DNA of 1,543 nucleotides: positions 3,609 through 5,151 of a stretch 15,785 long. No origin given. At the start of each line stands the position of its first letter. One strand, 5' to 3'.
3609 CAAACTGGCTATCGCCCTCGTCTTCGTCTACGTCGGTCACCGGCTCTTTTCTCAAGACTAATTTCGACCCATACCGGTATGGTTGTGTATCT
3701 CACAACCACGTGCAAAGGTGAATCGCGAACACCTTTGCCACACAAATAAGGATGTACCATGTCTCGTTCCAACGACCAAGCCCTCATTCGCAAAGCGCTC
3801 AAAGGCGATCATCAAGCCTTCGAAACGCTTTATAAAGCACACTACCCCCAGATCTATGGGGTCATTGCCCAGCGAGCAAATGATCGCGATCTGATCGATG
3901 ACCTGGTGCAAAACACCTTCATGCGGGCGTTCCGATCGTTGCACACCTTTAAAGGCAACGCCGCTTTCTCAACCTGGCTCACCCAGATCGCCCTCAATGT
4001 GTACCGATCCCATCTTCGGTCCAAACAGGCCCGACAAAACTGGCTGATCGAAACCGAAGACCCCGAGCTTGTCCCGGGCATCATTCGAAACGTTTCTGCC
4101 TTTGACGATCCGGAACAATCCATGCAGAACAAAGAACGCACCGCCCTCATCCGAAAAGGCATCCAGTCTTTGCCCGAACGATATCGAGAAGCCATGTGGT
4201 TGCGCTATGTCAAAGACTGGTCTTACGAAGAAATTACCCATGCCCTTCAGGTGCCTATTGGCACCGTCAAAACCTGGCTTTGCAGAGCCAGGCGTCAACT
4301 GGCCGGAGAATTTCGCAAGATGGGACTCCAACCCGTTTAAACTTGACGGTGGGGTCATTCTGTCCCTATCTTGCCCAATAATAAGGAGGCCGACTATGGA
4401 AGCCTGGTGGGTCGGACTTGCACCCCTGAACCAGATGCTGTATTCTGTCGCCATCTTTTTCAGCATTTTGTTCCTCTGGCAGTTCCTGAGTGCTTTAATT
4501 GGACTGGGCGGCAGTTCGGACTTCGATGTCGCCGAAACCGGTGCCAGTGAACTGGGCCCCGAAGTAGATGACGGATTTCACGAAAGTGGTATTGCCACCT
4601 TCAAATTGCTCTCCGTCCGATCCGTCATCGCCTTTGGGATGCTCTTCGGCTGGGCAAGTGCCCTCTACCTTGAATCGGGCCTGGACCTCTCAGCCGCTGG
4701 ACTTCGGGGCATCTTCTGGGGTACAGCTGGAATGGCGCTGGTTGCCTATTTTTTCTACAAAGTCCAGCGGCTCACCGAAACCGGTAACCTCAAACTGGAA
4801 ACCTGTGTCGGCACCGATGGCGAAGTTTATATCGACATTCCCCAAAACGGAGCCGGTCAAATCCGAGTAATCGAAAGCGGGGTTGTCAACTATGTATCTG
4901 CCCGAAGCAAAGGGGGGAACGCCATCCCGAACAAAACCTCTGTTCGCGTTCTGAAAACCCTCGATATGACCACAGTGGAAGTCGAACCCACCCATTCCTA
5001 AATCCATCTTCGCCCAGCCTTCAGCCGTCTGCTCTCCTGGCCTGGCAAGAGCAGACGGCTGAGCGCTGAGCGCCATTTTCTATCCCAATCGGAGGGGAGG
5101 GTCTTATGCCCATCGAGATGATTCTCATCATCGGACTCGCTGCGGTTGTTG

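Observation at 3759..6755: ECF sigma factor with no cognate anti-sigma, followed directly by NfeD and flotillin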

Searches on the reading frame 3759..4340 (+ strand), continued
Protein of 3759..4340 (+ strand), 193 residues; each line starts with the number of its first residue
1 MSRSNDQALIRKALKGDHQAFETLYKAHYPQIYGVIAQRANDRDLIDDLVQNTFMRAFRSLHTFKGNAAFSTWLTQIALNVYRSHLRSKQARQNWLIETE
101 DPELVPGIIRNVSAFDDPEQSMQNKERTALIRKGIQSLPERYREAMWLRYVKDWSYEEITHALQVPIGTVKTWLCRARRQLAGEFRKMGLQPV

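Call 53: find_encoding_contigs(protein=P0163, flank=6000, max_places=2)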
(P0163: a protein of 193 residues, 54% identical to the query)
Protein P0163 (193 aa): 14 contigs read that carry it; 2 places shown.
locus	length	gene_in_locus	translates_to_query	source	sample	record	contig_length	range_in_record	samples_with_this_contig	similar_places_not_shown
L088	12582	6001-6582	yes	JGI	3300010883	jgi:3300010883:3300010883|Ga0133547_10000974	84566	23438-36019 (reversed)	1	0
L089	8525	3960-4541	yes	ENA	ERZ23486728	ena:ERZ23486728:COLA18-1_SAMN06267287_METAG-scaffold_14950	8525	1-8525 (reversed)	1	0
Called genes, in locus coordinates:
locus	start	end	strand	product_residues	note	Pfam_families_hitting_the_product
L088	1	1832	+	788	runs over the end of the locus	PF00403:HMA, PF00122:E1-E2_ATPase, PF00702:Hydrolase, PF08282:Hydrolase_3 (faint)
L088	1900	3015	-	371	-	PF01476:LysM, PF23473:LysM3_LYK4_5 (weak), PF01520:Amidase_3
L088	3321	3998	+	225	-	PF04012:PspA_IM30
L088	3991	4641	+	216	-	-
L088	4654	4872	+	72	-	-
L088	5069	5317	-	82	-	-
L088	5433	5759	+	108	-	-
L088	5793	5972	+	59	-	-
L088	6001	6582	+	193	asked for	PF04542:Sigma70_r2, PF08281:Sigma70_r4_2, PF04545:Sigma70_r4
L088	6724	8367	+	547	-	PF23914:TPR_CcmH_CycH (faint), PF13414:TPR_11 (weak), PF13432:TPR_16, PF14559:TPR_19, PF13424:TPR_12 (weak), PF13431:TPR_17 (weak), PF13428:TPR_14 (weak), PF02518:HATPase_c, +6 more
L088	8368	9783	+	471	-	PF00072:Response_reg, PF00158:Sigma54_activat, PF14532:Sigma54_activ_2, PF07728:AAA_5 (weak), PF25601:AAA_lid_14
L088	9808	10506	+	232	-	-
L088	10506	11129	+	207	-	PF07228:SpoIIE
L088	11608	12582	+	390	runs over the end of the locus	PF22025:ThiI_fer, PF02926:THUMP, PF02568:ThiI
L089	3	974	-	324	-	?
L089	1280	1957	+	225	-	PF04012:PspA_IM30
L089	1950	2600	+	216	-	-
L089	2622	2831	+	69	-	-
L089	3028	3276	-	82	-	-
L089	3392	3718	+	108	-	-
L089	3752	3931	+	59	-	-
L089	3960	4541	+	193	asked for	PF04542:Sigma70_r2, PF08281:Sigma70_r4_2, PF04545:Sigma70_r4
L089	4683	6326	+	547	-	PF23914:TPR_CcmH_CycH (faint), PF13414:TPR_11 (weak), PF13432:TPR_16, PF14559:TPR_19, PF13424:TPR_12 (weak), PF13431:TPR_17 (weak), PF13428:TPR_14 (weak), PF02518:HATPase_c, +6 more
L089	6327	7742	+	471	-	PF00072:Response_reg, PF00158:Sigma54_activat, PF14532:Sigma54_activ_2, PF07728:AAA_5 (weak), PF25601:AAA_lid_14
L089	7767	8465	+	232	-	-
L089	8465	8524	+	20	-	?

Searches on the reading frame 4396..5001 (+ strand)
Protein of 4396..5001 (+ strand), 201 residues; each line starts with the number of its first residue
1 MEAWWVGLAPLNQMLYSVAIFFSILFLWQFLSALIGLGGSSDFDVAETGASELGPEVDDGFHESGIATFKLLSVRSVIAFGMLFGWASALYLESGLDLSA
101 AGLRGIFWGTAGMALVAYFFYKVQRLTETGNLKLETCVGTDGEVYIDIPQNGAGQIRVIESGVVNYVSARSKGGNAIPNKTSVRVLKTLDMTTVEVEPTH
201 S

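Call 8: search_protein_families(library=pfam, proteins=[window:4396-5001:+], max_evalue=10)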
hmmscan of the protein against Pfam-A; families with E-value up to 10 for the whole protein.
window:4396-5001:+ (201 aa): 0 families

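Call 9: search_protein_families(library=ncbifam, proteins=[window:4396-5001:+], max_evalue=1)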
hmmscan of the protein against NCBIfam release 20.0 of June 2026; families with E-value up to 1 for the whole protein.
window:4396-5001:+ (201 aa): 0 families

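Call 10: find_homologous_proteins(query=window:4396-5001:+, max_evalue=0.001)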
Query window:4396-5001:+ (201 aa): 61 proteins with E <= 0.001 among 421 candidates.
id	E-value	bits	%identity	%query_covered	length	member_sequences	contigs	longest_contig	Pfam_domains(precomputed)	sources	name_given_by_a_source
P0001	1.8e-118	411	93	100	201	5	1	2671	-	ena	-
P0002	3.8e-85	302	68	100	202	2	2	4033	-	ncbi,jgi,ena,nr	ncbi:MAG: hypothetical protein QGG64_14395 [Candidatus Latescibacteria bacterium]|jgi:hypothetical p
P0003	1.9e-84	300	69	99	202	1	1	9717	-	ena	-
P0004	2.8e-83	296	65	100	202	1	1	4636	-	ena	-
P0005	7.1e-83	295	67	100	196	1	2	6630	-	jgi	-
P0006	2.0e-82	294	65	100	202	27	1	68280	-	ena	-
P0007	5.2e-81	289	64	100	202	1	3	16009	-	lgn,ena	-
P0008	5.2e-81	289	64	100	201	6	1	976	-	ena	-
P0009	3.2e-80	286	64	99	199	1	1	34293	-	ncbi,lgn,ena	-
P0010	5.2e-80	286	64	99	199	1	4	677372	-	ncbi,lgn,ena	-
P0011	5.3e-80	286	63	100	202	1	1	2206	-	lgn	-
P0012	6.6e-80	285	65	99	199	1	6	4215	-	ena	-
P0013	7.5e-80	285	64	100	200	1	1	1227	-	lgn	-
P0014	1.1e-79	285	63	100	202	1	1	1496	-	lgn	-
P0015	1.3e-79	284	65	99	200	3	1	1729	-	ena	-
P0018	3.7e-79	283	64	99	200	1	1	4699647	-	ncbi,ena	-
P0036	9.4e-67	242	57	100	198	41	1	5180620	-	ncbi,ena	-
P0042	1.2e-47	180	46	98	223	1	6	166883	-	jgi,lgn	jgi:hypothetical protein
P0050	1.3e-42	164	44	99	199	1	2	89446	-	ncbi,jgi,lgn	jgi:hypothetical protein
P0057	5.7e-36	142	42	95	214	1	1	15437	-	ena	-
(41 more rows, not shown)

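Call 11: find_encoding_contigs(protein=P0018, flank=6000, max_places=2)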
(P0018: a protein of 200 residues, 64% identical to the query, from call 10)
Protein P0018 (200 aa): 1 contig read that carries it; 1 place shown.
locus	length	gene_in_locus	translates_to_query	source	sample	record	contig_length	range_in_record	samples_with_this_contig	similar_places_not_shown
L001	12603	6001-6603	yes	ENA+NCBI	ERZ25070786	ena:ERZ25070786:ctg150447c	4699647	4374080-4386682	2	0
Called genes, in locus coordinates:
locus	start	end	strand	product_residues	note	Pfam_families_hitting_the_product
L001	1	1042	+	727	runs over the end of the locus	PF00403:HMA, PF00122:E1-E2_ATPase, PF00702:Hydrolase, PF08282:Hydrolase_3 (faint)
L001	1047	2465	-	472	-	PF01476:LysM, PF22310:NMB0315_dom_I (faint), PF23446:LysM1_NFP_LYK (faint), PF23472:LysM2_CERK1_LYK3_4_5 (faint), PF23473:LysM3_LYK4_5 (faint), PF01476:LysM, PF01520:Amidase_3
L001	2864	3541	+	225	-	PF04012:PspA_IM30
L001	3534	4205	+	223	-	-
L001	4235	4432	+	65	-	-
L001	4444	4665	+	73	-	-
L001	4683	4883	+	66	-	-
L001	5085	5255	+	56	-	-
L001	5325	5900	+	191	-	PF04542:Sigma70_r2, PF08281:Sigma70_r4_2, PF04545:Sigma70_r4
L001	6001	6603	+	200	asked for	-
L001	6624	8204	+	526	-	PF01145:Band_7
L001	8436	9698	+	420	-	PF02518:HATPase_c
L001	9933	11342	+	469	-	PF00072:Response_reg, PF00158:Sigma54_activat, PF14532:Sigma54_activ_2, PF01078:Mg_chelatase (faint), PF07728:AAA_5, PF25601:AAA_lid_14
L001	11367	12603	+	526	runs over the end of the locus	PF06161:DUF975 (weak), PF07228:SpoIIE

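Call 12: find_encoding_contigs(protein=P0036, flank=6000, max_places=2)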
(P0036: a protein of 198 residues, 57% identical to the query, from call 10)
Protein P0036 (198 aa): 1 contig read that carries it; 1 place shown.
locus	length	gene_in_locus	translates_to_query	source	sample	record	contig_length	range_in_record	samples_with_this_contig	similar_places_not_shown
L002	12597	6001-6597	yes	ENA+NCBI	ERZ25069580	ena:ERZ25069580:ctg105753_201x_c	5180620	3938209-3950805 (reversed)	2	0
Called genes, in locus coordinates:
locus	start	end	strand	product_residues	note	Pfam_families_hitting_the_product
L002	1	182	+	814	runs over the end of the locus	PF00403:HMA, PF00122:E1-E2_ATPase, PF00702:Hydrolase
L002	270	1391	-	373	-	PF01476:LysM, PF01520:Amidase_3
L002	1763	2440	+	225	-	PF04012:PspA_IM30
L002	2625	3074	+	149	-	-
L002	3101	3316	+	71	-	-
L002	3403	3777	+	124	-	PF01740:STAS, PF13466:STAS_2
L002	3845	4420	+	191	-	-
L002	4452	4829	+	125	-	-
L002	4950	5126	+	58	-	-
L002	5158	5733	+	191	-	PF04542:Sigma70_r2, PF08281:Sigma70_r4_2, PF04545:Sigma70_r4 (weak)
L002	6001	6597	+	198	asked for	-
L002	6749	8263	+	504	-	PF01145:Band_7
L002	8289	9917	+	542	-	PF07719:TPR_2 (faint), PF00515:TPR_1 (faint), PF13371:TPR_9 (faint), PF13414:TPR_11 (faint), PF13424:TPR_12 (faint), PF13428:TPR_14 (faint), PF13432:TPR_16 (weak), PF02518:HATPase_c, +3 more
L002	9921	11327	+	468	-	PF00072:Response_reg, PF00158:Sigma54_activat, PF14532:Sigma54_activ_2, PF07728:AAA_5 (weak), PF25601:AAA_lid_14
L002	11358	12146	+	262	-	PF01073:3Beta_HSD, PF01370:Epimerase, PF04321:RmlD_sub_bind (weak), PF13460:NAD_binding_10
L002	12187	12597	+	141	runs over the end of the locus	PF07366:SnoaL, PF14534:DUF4440 (weak), PF12680:SnoaL_2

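Call 13: find_encoding_contigs(protein=P0050, flank=6000, max_places=2)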
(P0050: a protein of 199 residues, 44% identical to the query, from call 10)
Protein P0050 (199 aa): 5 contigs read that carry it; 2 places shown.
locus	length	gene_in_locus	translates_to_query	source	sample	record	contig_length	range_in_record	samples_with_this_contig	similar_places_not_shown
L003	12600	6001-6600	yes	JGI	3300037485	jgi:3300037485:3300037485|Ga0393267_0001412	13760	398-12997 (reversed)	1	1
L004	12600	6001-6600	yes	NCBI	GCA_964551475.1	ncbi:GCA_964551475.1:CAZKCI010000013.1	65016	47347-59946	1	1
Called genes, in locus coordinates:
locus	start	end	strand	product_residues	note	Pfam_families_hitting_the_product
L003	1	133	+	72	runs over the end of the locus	-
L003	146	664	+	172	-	-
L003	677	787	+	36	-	-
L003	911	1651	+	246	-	PF01476:LysM, PF01510:Amidase_2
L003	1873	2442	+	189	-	PF01381:HTH_3, PF13443:HTH_26 (faint), PF13560:HTH_31, PF07883:Cupin_2 (weak)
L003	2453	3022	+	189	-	PF01381:HTH_3, PF12844:HTH_19, PF13560:HTH_31 (weak), PF07883:Cupin_2 (weak)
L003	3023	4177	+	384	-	PF00072:Response_reg, PF00512:HisKA, PF02518:HATPase_c, PF14501:HATPase_c_5 (weak)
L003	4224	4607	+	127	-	PF00072:Response_reg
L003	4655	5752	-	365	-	PF04015:DUF362, PF14697:Fer4_21 (faint), PF00037:Fer4 (weak), PF12797:Fer4_2 (faint), PF12837:Fer4_6 (weak), PF12838:Fer4_7 (weak), PF13187:Fer4_9 (weak), PF13237:Fer4_10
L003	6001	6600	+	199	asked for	-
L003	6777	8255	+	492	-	PF01145:Band_7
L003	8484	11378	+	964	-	PF21226:MalQ_N (faint), PF08308:PEGA (faint), PF14686:fn3_3 (faint), PF13620:CarboxypepD_reg, PF13620:CarboxypepD_reg, PF00595:PDZ (weak), PF13180:PDZ_2, PF17820:PDZ_6, +9 more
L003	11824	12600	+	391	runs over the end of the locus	?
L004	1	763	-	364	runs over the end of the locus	PF00389:2-Hacid_dh, PF02826:2-Hacid_dh_C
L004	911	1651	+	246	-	PF01476:LysM, PF01510:Amidase_2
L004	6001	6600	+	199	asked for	-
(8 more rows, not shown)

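Call 23: search_solved_structures(query=A2, max_evalue=10, show_alignments=2)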
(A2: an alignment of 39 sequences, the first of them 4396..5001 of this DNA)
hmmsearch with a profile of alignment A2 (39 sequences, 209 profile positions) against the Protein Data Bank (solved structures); distinct sequences matched with E-value up to 10: 1.
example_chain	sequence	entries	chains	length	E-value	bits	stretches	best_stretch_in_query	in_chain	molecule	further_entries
2k14_A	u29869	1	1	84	0.25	14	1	147-206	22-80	YuaF protein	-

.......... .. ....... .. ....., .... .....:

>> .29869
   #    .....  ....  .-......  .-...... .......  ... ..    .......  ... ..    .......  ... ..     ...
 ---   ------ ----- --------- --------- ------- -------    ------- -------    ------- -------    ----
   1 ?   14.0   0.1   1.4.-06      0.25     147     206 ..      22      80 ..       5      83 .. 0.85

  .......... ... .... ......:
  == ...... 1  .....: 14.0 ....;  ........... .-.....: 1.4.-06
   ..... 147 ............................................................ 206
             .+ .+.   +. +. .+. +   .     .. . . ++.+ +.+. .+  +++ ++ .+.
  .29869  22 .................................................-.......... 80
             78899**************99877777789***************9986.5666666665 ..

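Call 28: predict_structure(alignment_id=A2)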
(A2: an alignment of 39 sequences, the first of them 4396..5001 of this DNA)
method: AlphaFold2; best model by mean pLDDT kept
length: 201 residues; sequences in the alignment: 39
mean_pLDDT: 68.5   pTM: 0.44
mean pLDDT of the five models: 68.5, 68.2, 68.1, 66.9, 64.3
residues with pLDDT >= 90: 1; 70-90: 123; 50-70: 41; < 50: 36
segments of 3 or more residues with pLDDT < 50: 38-64, 126-133
pLDDT, mean of each block of 10 residues (from residue 1): 73 86 84 59 37 36 50 76 85 82 84 78 53 53 76 72 66 76 75 73 45
secondary structure, 60 per line:
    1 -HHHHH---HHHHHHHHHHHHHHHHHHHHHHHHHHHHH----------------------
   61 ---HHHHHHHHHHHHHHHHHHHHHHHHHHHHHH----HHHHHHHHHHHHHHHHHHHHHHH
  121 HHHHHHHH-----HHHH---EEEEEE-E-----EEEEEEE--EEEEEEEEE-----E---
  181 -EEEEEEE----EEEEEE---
elements in order: H2-6 H10-38 H64-93 H98-128 H134-137 E141-146 E154-160 E163-171 E182-188 E193-198

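Call 32: fold_search(model_id=the predicted structure, library=pdb)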
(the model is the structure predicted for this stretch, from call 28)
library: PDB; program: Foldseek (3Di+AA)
matches with E <= 10: 516; with E <= 0.001: 3
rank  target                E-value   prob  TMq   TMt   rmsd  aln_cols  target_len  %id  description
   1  2k14_MODEL_1_A        1.9e-05  1.00  0.33  0.72   4.0        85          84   20  Solution structure of the soluble domain of the NfeD protein YuaF from Bacillus subtilis (released 2008-08-26)
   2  8z5g_AA               9.6e-05  1.00  0.29  0.36   9.2       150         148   14  Cryo-EM structure of E.coli SPFH-NfeD family protein complex QmcA-YbbJ (released 2024-08-21)
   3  3wwv                  1.2e-04  1.00  0.28  0.82   1.9        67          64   30  C-terminal domain of stomatin operon partner protein 1510-C from Pyrococcus horikoshii (released 2014-10-01)
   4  2k5h_MODEL_1_A        1.1e-03  1.00  0.28  0.53   2.1        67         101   21  Solution NMR structure of protein encoded by MTH693 from Methanobacterium thermoautotrophicum: Northeast Struc (released 2008-08-19)
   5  6epc_J                3.8e-02  0.41  0.20  0.11  24.9       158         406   15  Ground state 26S proteasome (GS2) (released 2018-02-07)
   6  2ix0                  6.9e-02  0.54  0.23  0.09  12.6       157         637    9  RNase II (released 2006-10-05)
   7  2eqs_MODEL_1_A        7.4e-02  0.77  0.20  0.33   4.9        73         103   11  Solution structure of the S1 RNA binding domain of human ATP-dependent RNA helicase DHX8 (released 2007-10-02)
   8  6htj_B                8.3e-02  0.77  0.21  0.31   5.1        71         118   14  Crystal structure of the translation recovery factor Trf from Sulfolobus solfataricus (released 2019-10-16)
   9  2id0_A                8.3e-02  0.41  0.22  0.08  13.1       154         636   10  Escherichia coli RNase II (released 2006-10-03)
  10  4gop_B                1.0e-01  0.60  0.20  0.29   5.0        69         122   17  Structure and Conformational Change of a Replication Protein A Heterotrimer Bound to ssDNA (released 2012-11-28)
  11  1u0l_A                1.1e-01  0.90  0.22  0.17   4.2        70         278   16  Crystal structure of YjeQ from Thermotoga maritima (released 2004-09-07)
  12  2qgq_A                1.1e-01  0.60  0.21  0.16  12.4       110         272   15  Crystal structure of TM_1862 from Thermotoga maritima. Northeast Structural Genomics Consortium target VR77 (released 2007-07-17)
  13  4o2d_A                1.1e-01  0.28  0.17  0.08   6.3        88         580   15  Crystal structure of aspartyl-tRNA synthetase from Mycobacterium smegmatis with bound aspartic acid (released 2014-01-22)
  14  3kfu_C                1.5e-01  0.38  0.19  0.12   5.6        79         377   15  Crystal structure of the transamidosome (released 2010-08-25)
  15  2ix1_A                1.5e-01  0.35  0.23  0.08  12.4       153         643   10  RNase II D209N mutant (released 2006-10-05)
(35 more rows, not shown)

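Call 47: search_protein_families(library=pfam, proteins=[L002:3845-4420:+, L002:4452-4829:+, L002:2625-3074:+], max_evalue=1)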
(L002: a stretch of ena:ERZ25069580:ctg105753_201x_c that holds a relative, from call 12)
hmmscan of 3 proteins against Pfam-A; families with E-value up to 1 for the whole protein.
L002:3845-4420:+ (191 aa): 9 families
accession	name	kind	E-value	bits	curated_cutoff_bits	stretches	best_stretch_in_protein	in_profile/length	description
PF16519.10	TRPM_tetra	-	0.013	16.1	26.6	1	152-185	7-40/56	Tetramerisation domain of TRPM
PF02656.20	DUF202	-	0.015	16.2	23.4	1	12-55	17-61/68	Domain of unknown function (DUF202)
PF10112.14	Halogen_Hydrol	-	0.039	14.4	29.8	1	123-180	26-87/191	5-bromo-4-chloroindolyl phosphate hydrolysis protein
PF19744.4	DUF6232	-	0.052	14.4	27.4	1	9-60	45-86/117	Family of unknown function (DUF6232)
PF10046.14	BLOC1_2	-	0.099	13.5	33.4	0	156-185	60-89/96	Biogenesis of lysosome-related organelles complex-1 subunit 2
PF10232.14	Med8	-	0.11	12.5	28.3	1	154-188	3-37/231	Mediator of RNA polymerase II transcription complex subunit 8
PF15855.10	DUF4726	-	0.13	13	27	1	152-186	24-58/101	Domain of unknown function (DUF4726)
PF10779.14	XhlA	-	0.16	12.6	34.7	1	154-184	4-34/67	Haemolysin XhlA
PF14808.11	TMEM164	-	0.16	11.9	25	1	3-60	4-67/217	TMEM164 family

L002:4452-4829:+ (125 aa): 1 family
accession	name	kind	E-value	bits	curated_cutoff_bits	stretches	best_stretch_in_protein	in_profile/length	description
PF10779.14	XhlA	-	0.27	11.9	34.7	1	88-115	7-34/67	Haemolysin XhlA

L002:2625-3074:+ (149 aa): 3 families
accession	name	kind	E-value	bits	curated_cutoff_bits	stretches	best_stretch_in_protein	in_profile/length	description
PF11377.13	DUF3180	-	0.00052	20.7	28.4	1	14-117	3-88/135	Protein of unknown function (DUF3180)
PF11902.13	DUF3422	-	0.024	14.2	25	1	12-62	366-415/418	Protein of unknown function (DUF3422)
PF04172.21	LrgB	-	0.034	14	25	1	5-60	20-72/214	LrgB-like family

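Call 49: find_encoding_contigs(protein=P0042, flank=5000, max_places=1)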
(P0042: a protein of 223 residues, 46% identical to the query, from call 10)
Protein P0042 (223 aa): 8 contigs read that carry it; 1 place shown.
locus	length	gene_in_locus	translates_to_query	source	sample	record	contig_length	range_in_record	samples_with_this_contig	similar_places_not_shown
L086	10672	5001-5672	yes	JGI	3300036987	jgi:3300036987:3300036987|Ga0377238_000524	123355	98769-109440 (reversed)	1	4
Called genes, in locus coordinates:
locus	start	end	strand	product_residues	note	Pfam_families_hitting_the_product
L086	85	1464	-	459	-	PF00682:HMGL-like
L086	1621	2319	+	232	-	PF01791:DeoC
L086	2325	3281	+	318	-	PF03167:UDG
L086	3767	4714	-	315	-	-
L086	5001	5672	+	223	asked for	-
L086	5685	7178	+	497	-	PF01145:Band_7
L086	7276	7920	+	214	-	-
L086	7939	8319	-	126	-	PF20114:DUF6504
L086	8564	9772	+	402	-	PF16697:Yop-YscD_cpl, PF00498:FHA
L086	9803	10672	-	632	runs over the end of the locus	-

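Call 50: find_encoding_contigs(protein=P0057, flank=5000, max_places=1)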
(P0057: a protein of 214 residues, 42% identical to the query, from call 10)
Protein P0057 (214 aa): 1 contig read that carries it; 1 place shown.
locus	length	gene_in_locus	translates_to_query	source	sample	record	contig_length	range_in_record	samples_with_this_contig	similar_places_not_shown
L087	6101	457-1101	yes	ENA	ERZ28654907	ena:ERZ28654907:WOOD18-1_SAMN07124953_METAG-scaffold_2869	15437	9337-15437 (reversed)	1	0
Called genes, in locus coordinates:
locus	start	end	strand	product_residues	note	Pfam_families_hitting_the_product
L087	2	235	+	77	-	?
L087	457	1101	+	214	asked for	-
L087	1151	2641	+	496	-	PF01145:Band_7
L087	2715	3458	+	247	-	PF18755:RAMA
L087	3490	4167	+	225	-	PF03703:bPH_2 (weak)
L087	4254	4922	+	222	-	PF06283:ThuA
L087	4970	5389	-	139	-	PF01894:YjbQ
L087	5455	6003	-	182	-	PF00814:TsaD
